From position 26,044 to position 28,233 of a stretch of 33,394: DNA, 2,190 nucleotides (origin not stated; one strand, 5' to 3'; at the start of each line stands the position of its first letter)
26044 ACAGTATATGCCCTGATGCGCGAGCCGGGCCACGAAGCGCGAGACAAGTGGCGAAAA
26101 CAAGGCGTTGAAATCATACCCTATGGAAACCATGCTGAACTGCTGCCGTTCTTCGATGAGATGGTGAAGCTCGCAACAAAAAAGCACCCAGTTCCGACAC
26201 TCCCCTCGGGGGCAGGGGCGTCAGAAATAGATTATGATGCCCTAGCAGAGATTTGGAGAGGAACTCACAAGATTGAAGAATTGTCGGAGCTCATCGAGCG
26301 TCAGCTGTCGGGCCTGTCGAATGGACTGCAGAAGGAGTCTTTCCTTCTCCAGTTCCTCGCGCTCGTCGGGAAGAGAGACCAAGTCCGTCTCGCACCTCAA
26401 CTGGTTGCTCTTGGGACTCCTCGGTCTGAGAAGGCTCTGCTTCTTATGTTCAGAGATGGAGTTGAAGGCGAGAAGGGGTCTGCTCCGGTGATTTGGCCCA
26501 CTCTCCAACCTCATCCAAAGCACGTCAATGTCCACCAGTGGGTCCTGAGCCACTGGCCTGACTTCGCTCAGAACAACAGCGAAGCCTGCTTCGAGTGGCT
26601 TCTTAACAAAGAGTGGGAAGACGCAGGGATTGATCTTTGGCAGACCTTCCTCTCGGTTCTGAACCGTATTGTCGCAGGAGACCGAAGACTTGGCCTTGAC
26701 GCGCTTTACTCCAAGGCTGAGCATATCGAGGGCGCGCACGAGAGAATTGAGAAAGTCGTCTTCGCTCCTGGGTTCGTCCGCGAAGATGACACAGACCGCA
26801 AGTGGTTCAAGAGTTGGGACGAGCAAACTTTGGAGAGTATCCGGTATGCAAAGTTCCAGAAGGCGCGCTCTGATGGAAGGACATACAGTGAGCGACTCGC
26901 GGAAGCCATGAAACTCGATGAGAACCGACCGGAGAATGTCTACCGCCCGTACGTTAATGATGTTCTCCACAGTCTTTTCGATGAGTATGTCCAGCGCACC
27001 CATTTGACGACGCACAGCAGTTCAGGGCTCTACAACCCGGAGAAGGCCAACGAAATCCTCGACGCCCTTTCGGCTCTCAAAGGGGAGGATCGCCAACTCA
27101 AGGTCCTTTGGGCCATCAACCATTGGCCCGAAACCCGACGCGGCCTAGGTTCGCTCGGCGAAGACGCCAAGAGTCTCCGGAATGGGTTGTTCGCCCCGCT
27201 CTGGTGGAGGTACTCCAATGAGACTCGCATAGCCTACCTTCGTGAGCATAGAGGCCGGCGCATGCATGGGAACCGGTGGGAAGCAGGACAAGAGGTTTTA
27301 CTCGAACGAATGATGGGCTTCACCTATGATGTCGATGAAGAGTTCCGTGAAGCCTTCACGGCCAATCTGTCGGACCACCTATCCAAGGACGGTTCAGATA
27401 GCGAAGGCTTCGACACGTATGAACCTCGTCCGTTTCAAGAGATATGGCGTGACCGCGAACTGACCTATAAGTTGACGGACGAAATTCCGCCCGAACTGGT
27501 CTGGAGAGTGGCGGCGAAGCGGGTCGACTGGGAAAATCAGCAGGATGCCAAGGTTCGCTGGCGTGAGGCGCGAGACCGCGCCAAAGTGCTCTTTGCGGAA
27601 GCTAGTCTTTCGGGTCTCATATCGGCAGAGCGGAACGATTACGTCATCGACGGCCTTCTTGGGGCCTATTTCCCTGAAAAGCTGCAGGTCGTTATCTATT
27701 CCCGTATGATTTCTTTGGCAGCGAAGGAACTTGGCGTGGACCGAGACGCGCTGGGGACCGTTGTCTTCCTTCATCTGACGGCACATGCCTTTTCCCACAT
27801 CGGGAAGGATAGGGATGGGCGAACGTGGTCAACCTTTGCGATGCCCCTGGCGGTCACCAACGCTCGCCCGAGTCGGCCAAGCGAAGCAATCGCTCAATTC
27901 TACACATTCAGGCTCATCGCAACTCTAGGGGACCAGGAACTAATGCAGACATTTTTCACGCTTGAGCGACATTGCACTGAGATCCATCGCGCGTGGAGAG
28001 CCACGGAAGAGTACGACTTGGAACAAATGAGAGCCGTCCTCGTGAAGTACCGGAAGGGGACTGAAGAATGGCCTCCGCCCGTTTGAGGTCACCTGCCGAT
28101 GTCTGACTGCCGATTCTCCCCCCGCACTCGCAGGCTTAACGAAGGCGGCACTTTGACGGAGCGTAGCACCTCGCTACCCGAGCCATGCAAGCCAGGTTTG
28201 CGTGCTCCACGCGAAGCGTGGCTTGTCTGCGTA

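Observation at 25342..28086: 914-aa SIR2-domain protein with a large unassignable C-terminal region: candidate single-gene NAD-depleting defence protein in an archaeal island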

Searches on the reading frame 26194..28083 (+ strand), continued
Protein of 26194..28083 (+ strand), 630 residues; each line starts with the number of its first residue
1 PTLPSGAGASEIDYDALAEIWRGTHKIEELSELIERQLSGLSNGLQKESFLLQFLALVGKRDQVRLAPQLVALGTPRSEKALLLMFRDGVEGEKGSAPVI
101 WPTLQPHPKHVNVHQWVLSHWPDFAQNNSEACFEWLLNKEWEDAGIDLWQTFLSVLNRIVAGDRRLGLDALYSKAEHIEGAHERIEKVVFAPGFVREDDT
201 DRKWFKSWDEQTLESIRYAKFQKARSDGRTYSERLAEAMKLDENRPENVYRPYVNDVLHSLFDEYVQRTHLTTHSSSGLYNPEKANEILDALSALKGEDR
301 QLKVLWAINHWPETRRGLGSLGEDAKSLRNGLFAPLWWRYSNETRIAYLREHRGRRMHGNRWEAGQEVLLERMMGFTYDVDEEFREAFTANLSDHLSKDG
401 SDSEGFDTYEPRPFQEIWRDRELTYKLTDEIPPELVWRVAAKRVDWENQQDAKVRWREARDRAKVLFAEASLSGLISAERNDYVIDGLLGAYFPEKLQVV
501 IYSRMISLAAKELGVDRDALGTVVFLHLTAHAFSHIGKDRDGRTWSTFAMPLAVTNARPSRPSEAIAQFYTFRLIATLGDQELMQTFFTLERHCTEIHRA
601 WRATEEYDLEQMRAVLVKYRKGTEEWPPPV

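Call 64: search_protein_families(library=pfam, proteins=[P0183, P0192, P0196, P0197, P0198, P0207, P0211, P0216, P0219, P0222], max_evalue=1)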
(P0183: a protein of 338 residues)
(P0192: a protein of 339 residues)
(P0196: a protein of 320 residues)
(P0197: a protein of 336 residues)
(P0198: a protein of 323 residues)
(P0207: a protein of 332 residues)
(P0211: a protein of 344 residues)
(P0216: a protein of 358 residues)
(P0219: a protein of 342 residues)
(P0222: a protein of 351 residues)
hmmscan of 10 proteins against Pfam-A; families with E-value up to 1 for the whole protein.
P0183 (338 aa): 2 families
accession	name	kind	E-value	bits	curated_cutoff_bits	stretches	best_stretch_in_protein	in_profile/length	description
PF14891.12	Peptidase_M91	-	0.096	13.4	25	1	209-240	93-124/176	Effector protein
PF10263.15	SprT-like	-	0.12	12.7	25.6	1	199-223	52-76/108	SprT-like family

P0192 (339 aa): 0 families

P0196 (320 aa): 3 families
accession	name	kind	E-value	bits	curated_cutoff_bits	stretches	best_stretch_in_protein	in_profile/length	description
PF02259.29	FAT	-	0.057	13.1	24.2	1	234-293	236-301/343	FAT domain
PF10069.14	DICT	-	0.066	13.6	23.8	1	66-128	7-69/129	Sensory domain in DIguanylate Cyclases and Two-component system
PF18460.6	HetR_C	-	0.15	12.4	27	0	113-139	20-46/79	Heterocyst differentiation regulator C-terminal Hood domain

P0197 (336 aa): 2 families
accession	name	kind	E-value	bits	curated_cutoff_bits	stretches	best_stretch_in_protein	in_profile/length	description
PF14891.12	Peptidase_M91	-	0.033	15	25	1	208-236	94-122/176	Effector protein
PF15216.11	TSLP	-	0.053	13.9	27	1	234-321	2-91/125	Thymic stromal lymphopoietin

P0198 (323 aa): 3 families
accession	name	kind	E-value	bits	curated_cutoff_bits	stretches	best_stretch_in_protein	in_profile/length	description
PF01431.27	Peptidase_M13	-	0.067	13.3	24.5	1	200-244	38-87/205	Peptidase family M13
PF01433.26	Peptidase_M1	-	0.076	13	27.7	1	198-261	67-120/218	Peptidase family M1 domain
PF14891.12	Peptidase_M91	-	0.13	13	25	1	200-224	94-118/176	Effector protein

P0207 (332 aa): 4 families
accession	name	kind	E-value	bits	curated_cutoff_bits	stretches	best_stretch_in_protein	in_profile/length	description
PF14891.12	Peptidase_M91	-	0.027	15.2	25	1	202-226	94-118/176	Effector protein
PF01431.27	Peptidase_M13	-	0.086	12.9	24.5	1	202-247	38-91/205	Peptidase family M13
PF10263.15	SprT-like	-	0.12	12.7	25.6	1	199-215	60-76/108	SprT-like family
PF02197.22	RIIa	-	0.2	11.8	22.4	0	307-325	2-20/38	Regulatory subunit of type II PKA R-subunit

P0211 (344 aa): 3 families
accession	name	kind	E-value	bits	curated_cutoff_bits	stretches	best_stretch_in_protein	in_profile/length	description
PF14891.12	Peptidase_M91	-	0.01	16.6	25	1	207-237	90-120/176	Effector protein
PF04450.18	BSP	-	0.021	15.1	23.8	1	210-252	103-133/207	Peptidase of plants and bacteria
PF09768.15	Peptidase_M76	-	0.022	15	25.2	1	209-233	68-92/170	Peptidase M76 family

P0216 (358 aa): 0 families

P0219 (342 aa): 2 families
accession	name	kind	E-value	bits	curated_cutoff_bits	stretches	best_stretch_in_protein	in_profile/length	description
PF14891.12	Peptidase_M91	-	0.00049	20.9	25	1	218-243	94-119/176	Effector protein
PF10444.14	Nbl1_Borealin_N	-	0.033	14.3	24.4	1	12-41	1-30/57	Nbl1 / Borealin N terminal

P0222 (351 aa): 6 families
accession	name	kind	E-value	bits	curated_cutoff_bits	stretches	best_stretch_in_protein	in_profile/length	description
PF14891.12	Peptidase_M91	-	0.019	15.7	25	1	226-251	94-119/176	Effector protein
PF06962.18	rRNA_methylase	-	0.022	15.2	22.7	1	122-170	65-110/137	Putative rRNA methylase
PF09768.15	Peptidase_M76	-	0.039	14.1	25.2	1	227-252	71-96/170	Peptidase M76 family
PF05082.18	Rop-like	-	0.059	13.7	27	1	282-307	30-55/64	Rop-like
PF01431.27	Peptidase_M13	-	0.16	12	24.5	1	226-247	38-59/205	Peptidase family M13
PF01433.26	Peptidase_M1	-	0.17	11.9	27.7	1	225-287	68-120/218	Peptidase family M1 domain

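Call 66: find_encoding_contigs(protein=P0089, flank=8000, max_places=3)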
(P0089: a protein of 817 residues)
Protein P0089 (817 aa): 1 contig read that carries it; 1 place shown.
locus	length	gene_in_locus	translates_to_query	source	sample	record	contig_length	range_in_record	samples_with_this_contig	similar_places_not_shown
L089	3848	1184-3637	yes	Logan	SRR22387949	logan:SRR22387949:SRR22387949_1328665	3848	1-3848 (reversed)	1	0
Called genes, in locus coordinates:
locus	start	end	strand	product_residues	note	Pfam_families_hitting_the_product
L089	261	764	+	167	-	-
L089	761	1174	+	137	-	-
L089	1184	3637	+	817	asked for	PF01656:CbiA, PF13614:AAA_31 (weak)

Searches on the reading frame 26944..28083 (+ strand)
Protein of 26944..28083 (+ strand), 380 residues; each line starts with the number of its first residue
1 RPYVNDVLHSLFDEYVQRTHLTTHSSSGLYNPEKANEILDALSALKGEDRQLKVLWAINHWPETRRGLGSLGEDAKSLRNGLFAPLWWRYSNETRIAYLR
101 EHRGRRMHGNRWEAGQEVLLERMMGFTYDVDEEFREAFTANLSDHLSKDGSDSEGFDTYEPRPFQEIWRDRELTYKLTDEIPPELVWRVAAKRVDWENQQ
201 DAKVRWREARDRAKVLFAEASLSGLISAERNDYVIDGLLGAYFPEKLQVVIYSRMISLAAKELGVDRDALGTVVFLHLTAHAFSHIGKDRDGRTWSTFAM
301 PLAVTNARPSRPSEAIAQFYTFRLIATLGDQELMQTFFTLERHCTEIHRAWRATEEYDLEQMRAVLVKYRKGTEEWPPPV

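Call 85: search_dna_similar(query=window:26944-28083:+, collection=phages, mode=protein, max_evalue=0.01, max_rows=10)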
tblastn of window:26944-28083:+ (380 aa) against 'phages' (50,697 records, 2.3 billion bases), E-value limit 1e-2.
No match.

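Call 86: search_dna_similar(query=window:26944-28083:+, collection=plasmids, mode=protein, max_evalue=0.01, max_rows=15)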
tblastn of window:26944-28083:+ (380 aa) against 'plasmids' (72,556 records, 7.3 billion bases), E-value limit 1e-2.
Records with a match: 2; places in all: 2; records where one place covers at least 80% of the query: 0.
Best place of each record, by identity: <60% 2.
By first word of the organism name: Salinibacter 1; Candidatus 1.
By predicted mobility (MOB-suite, as given by PLSDB): non-mobilizable 2.
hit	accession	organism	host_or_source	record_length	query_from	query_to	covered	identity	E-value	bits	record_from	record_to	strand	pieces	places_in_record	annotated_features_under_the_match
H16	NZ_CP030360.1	Salinibacter ruber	-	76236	201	370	45%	25.1%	5e-5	53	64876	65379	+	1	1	hypothetical protein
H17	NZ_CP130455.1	Candidatus Fervidibacter sacchari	hot spring sediment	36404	236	343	28%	28.9%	1e-4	52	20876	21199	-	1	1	hypothetical protein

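Call 87: get_annotated_region(hit=H16, flank=6000)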
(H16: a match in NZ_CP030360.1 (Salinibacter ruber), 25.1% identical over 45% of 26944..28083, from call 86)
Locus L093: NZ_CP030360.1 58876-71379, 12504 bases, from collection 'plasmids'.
description: Salinibacter ruber strain SP38 plasmid pSR76, complete sequence
organism: Salinibacter ruber (NCBI taxid 146919)
taxonomy: Bacteria; Rhodothermota; Rhodothermia; Rhodothermales; Salinibacteraceae; Salinibacter; Salinibacter ruber
host: -; source: -; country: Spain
typing (MOB-suite, as given by PLSDB): non-mobilizable
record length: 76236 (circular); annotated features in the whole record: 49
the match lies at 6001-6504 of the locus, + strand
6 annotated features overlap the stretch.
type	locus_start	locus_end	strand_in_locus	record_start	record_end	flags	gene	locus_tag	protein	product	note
CDS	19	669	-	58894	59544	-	-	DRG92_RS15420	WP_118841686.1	hypothetical protein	-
CDS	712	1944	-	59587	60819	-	-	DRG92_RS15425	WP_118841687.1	hypothetical protein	-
CDS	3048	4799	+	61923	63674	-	-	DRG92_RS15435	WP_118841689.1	DUF262 domain-containing protein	-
CDS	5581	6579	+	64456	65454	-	-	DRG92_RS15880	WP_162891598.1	hypothetical protein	-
CDS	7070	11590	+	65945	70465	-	-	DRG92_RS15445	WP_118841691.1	helicase-related protein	-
CDS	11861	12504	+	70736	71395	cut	-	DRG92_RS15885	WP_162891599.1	hypothetical protein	-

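Call 88: get_annotated_region(hit=H17, flank=6000)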
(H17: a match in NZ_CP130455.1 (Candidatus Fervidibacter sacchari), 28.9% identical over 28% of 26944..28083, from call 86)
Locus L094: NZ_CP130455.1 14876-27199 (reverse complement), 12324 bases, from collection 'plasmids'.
description: Candidatus Fervidibacter sacchari strain PD1 plasmid unnamed, complete sequence
organism: Candidatus Fervidibacter sacchari (NCBI taxid 1448929)
taxonomy: Bacteria; Candidatus Fervidibacterota; ; ; ; Candidatus Fervidibacter; Candidatus Fervidibacter sacchari
host: -; source: hot spring sediment; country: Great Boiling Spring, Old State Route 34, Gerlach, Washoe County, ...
typing (MOB-suite, as given by PLSDB): non-mobilizable
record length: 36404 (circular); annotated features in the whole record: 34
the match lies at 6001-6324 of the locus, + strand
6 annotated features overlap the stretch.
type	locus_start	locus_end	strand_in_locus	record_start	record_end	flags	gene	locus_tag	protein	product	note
CDS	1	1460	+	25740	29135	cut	-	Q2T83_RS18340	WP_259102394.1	helicase-related protein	-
CDS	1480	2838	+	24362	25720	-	rmuC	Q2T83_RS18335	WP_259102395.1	DNA recombination protein RmuC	-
CDS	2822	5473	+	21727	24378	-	-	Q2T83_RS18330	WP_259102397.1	DUF1156 domain-containing protein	-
CDS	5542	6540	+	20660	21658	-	-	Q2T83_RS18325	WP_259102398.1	hypothetical protein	-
CDS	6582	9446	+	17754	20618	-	-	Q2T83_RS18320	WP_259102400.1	DUF499 domain-containing protein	-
CDS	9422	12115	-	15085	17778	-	-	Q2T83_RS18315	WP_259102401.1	AAA family ATPase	-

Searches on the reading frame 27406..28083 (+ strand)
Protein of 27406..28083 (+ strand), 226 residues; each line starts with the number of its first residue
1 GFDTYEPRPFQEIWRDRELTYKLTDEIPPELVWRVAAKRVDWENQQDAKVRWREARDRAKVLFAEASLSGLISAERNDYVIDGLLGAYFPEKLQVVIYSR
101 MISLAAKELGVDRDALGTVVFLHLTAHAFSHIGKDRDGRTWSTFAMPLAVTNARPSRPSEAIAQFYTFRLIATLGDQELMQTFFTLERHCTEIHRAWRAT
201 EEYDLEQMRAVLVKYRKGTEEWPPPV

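Call 35: find_homologous_proteins(query=A3, max_evalue=0.01)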
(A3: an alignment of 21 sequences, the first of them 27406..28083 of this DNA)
Query A3 (21 sequences) (226 aa, profile of the alignment): 15 proteins with E <= 0.01 among 5996 candidates.
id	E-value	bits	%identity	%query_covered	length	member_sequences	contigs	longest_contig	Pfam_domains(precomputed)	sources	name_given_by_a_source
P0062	2.1e-113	395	58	99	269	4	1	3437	-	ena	-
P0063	8.6e-109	380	58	98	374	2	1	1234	-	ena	-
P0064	2.7e-108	379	60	97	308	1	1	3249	-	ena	-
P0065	4.3e-107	375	57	97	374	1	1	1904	-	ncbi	-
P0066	1.6e-105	369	57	97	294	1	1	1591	-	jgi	-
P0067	8.8e-100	351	50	97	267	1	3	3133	-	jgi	jgi:hypothetical protein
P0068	6.3e-97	341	57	98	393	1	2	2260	-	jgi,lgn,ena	-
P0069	6.2e-94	332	57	89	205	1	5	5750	-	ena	-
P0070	2.9e-85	303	48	97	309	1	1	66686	-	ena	-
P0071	2.2e-83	297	52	94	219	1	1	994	-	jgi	jgi:hypothetical protein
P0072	3.3e-81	290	60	74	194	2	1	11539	-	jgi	jgi:hypothetical protein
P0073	3.0e-79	284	49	80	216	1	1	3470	-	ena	-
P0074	6.5e-79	282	59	70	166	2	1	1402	-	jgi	jgi:hypothetical protein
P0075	1.2e-68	249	49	77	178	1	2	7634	-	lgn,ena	-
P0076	1.5e-52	196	53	64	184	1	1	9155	-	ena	-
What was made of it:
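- Tried and rejected: Word-index homolog search with the terminal domain found only fragments of the same family (call 35).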

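Call 36: search_solved_structures(query=A3, max_evalue=10, show_alignments=3)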
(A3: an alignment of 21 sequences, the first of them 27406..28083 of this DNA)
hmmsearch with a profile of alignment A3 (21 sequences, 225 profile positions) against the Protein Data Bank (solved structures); distinct sequences matched with E-value up to 10: 3.
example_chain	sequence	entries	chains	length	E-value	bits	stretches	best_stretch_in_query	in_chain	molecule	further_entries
4esx_A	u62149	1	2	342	0.063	15.8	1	147-203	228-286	Pyrimidine biosynthesis enzyme THI13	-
4esw_A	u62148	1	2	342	0.063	15.8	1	147-203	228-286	Pyrimidine biosynthesis enzyme THI13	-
7t85_A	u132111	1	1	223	0.77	12.3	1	42-101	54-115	Phosphate acetyltransferase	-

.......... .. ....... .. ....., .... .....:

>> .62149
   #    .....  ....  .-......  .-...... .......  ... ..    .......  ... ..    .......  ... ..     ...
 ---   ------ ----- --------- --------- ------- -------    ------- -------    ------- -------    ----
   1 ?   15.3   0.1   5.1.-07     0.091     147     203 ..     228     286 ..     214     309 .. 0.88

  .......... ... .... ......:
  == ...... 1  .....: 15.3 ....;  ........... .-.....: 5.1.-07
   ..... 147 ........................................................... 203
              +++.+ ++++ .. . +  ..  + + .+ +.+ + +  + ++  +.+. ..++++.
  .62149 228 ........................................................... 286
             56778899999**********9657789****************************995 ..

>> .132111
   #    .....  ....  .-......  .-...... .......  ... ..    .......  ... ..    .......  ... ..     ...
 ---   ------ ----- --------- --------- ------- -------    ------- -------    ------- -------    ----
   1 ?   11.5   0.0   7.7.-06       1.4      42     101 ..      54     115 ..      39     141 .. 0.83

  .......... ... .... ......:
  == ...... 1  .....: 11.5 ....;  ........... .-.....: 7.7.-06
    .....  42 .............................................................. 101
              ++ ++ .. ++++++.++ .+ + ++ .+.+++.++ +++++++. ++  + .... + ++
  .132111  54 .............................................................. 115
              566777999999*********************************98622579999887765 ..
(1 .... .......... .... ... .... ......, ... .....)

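Call 41: predict_structure(alignment_id=A3)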
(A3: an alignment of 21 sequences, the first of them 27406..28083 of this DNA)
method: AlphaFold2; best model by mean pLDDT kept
length: 226 residues; sequences in the alignment: 21
mean_pLDDT: 80.8   pTM: 0.80
mean pLDDT of the five models: 80.8, 79.7, 79.3, 78.2, 77.9
residues with pLDDT >= 90: 114; 70-90: 48; 50-70: 36; < 50: 28
segments of 3 or more residues with pLDDT < 50: 1-6, 8-12, 142-152
pLDDT, mean of each block of 10 residues (from residue 1): 46 63 95 82 57 89 92 92 91 91 97 98 90 55 45 68 95 97 97 92 91 70 59
secondary structure, 60 per line:
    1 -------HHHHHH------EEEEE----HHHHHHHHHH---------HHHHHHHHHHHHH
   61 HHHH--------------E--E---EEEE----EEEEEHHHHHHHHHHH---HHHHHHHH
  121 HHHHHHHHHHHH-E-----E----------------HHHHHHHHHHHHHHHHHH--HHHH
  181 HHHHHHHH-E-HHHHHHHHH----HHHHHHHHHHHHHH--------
elements in order: H8-13 E20-24 H29-38 H48-64 E86-89 E94-98 H99-109 H113-132 H157-174 H177-188 H192-200 H205-218
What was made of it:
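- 27409..28083 (+): Terminal zincin-like domain, residues 690-914; conserved core at about residues 760-900. AF2 model pLDDT 80.8, pTM 0.80: three short strands, then the motif helix, then a Glu-bearing helix (call 41).
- On Zincin metallopeptidases (HExxH type): The motif lies on helix 113-132 of the domain model (call 41).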

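Call 43: fold_search(model_id=the predicted structure, library=pdb)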
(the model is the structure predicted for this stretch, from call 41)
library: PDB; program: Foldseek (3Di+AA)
matches with E <= 10: 117; with E <= 0.001: 0
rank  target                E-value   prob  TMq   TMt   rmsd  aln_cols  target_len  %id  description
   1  7cxf_A                4.5e-01  0.08  0.15  0.13  20.9       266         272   10  The ligand-free structure of human PPARgamma LBD C285Y mutant in the presence of the SRC-1 coactivator peptide (released 2021-09-01)
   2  9fka_A                7.4e-01  0.09  0.14  0.09  20.1       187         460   12  Cryo-EM structure of the reduced cytochrome bd oxidase from M. tuberculosis (released 2025-02-12)
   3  6eom                  9.9e-01  0.21  0.26  0.13  10.4       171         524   15  Structure of DPP III from Caldithrix abyssi (released 2018-03-07)
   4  2q60_D                1.6e+00  0.04  0.14  0.15  17.1       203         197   12  Crystal structure of the ligand binding domain of polyandrocarpa misakiensis rxr in tetramer in absence of ligand (released 2008-05-27)
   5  3cmn                  1.7e+00  0.18  0.32  0.26  12.1       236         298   12  Crystal structure of a putative hydrolase with a novel fold from Chloroflexus aurantiacus (released 2008-04-08)
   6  7lum_G                1.7e+00  0.03  0.14  0.07  25.4       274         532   10  Human TRiC in ATP/AlFx closed state (released 2021-03-03)
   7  1xm5_C                1.8e+00  0.14  0.24  0.35  15.2       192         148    9  Crystal structure of metal-dependent hydrolase ybeY from E. coli, Pfam UPF0054 (released 2004-10-12)
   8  1xm5_A                1.8e+00  0.14  0.24  0.34  15.1       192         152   10  Crystal structure of metal-dependent hydrolase ybeY from E. coli, Pfam UPF0054 (released 2004-10-12)
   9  5aid                  2.1e+00  0.04  0.17  0.11  18.0       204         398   13  Crystal structure of the Mep2 mutant delta442 from Candida albicans (released 2016-03-02)
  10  1a6d_A                2.3e+00  0.07  0.14  0.07  14.7       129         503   13  THERMOSOME FROM T. ACIDOPHILUM (released 1999-03-23)
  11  4s15_B                2.3e+00  0.04  0.17  0.16  16.8       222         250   10  Crystal structure of the orphan nuclear receptor RORalpha ligand-binding domain in complex with 4alpha-caboxyl, 4beta- (released 2015-02-11)
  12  6guz                  2.7e+00  0.08  0.21  0.20  14.2       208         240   12  Ground state structure of Archaerhodopsin-3 obtained from LCP crystals using a thin-film sandwich at room temperature (released 2019-10-09)
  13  1ovl_B                2.7e+00  0.03  0.15  0.15  18.1       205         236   13  Crystal Structure of Nurr1 LBD (released 2003-06-03)
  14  4qi1_A                3.1e+00  0.06  0.20  0.20  14.7       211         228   13  Crystal structure of H. walsbyi bacteriorhodopsin (released 2015-07-29)
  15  3chu_A                3.1e+00  0.03  0.14  0.12  21.2       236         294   15  Crystal Structure of Di-iron Aurf (released 2008-05-27)
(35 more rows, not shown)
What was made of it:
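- On Zincin metallopeptidases (HExxH type): Foldseek best E is 0.45, with DPP III, YbeY and FtsH among the weak hits (call 43).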

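Call 76: fold_search(model_id=the predicted structure, library=viral)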
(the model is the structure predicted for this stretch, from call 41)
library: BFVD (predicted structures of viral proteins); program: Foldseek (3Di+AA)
matches with E <= 10: 88; with E <= 0.001: 0
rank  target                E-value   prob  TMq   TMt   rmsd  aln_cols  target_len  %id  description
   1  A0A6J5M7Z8            5.8e-01  0.09  0.15  0.06  25.5       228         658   17  EF-hand domain-containing protein [uncultured Caudovirales phage]
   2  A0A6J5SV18            7.5e-01  0.66  0.31  0.27   8.4       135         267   13  Uncharacterized protein [uncultured Caudovirales phage]
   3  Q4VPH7                1.3e+00  0.04  0.14  0.11  21.1       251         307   11  Uncharacterized protein VP7-2 [Fiji disease virus (isolate Sugarcane)]
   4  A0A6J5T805            1.7e+00  0.08  0.20  0.24  17.9       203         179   14  Chromosomal replication initiator, DnaA C-terminal [uncultured Caudovirales phage]
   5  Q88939                2.1e+00  0.03  0.15  0.13  23.1       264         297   14  Retroviral cyclin [Walleye dermal sarcoma virus]
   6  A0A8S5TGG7            2.3e+00  0.08  0.20  0.28  11.5       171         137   16  Uncharacterized protein [Myoviridae sp. ctIty1]
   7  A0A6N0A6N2            2.3e+00  0.08  0.14  0.07  13.2       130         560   14  RecA-like DNA recombinase [Microbacterium phage Glamour]
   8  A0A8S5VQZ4            2.3e+00  0.03  0.17  0.09  22.6       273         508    8  (no name in the UniProt tables at hand)
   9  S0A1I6                2.7e+00  0.08  0.24  0.10  17.2       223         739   10  Structural protein [Cellulophaga phage phi4:1]
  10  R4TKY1                2.7e+00  0.07  0.22  0.24  14.5       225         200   10  Uncharacterized protein [Halogranum tailed virus 1]
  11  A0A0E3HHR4            2.7e+00  0.06  0.15  0.18  15.1       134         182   19  Uncharacterized protein [Synechococcus phage ACG-2014f]
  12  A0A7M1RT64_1          2.7e+00  0.04  0.19  0.06  20.1       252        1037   11  ART-PolyVal-like domain-containing protein [uncultured phage cr130_1]
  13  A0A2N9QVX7            3.0e+00  0.02  0.11  0.06  21.5       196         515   13  (no name in the UniProt tables at hand)
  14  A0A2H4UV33            3.3e+00  0.04  0.15  0.21  19.7       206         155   10  Uncharacterized protein [Bodo saltans virus]
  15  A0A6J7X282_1          3.6e+00  0.03  0.18  0.08  19.5       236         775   14  Uncharacterized protein [uncultured Caudovirales phage]
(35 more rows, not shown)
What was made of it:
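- Tried and rejected: Terminal-domain structure searches against PDB and viral BFVD found nothing significant (calls 43, 76).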
